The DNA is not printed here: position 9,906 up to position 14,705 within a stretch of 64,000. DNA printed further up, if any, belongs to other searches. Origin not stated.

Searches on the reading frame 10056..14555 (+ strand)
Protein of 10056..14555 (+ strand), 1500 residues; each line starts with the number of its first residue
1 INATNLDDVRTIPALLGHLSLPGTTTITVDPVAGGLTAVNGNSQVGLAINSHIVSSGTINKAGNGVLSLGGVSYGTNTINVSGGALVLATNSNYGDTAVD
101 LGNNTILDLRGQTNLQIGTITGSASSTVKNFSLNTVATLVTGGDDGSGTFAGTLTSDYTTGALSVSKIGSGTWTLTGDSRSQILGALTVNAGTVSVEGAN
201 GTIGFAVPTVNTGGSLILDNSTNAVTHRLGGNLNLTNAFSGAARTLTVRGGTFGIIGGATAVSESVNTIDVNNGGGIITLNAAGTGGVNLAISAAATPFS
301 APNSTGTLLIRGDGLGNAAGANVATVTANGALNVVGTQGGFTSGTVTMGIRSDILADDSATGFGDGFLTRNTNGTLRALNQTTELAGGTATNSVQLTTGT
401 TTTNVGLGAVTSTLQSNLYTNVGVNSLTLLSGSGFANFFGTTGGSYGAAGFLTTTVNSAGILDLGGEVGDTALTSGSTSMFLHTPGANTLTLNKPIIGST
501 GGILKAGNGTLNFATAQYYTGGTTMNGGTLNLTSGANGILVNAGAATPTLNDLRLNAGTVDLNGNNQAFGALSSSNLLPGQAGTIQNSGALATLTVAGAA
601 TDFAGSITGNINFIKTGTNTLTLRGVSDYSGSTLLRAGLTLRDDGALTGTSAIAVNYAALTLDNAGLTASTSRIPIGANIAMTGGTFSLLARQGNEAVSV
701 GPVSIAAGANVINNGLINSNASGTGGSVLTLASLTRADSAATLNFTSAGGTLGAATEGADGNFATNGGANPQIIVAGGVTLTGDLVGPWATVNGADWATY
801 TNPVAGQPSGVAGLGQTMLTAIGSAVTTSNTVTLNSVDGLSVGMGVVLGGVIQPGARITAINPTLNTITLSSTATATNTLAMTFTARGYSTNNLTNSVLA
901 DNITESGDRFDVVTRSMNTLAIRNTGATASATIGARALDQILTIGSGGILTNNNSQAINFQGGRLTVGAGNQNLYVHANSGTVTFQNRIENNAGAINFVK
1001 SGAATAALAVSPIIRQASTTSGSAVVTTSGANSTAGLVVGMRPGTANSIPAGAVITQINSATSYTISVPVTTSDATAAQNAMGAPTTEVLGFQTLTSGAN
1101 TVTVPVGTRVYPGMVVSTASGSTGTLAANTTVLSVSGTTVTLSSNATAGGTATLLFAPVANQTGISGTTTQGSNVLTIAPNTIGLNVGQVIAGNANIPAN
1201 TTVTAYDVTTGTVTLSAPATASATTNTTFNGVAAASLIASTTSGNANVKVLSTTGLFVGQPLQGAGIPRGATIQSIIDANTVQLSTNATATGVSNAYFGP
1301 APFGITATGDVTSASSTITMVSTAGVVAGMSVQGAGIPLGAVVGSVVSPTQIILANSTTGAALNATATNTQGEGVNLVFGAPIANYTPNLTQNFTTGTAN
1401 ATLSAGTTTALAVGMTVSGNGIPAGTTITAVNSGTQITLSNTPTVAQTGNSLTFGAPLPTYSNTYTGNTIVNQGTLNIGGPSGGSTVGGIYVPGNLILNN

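Call 94: search_protein_families(library=pfam, proteins=[window:10056-14555:+], max_evalue=0.0001)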
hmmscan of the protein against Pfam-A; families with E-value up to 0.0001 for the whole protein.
window:10056-14555:+ (1500 aa): 1 family
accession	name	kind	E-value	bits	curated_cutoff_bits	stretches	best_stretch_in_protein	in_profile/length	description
PF12951.13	PATR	-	3.8e-07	30.5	27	0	613-641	1-28/30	Passenger-associated-transport-repeat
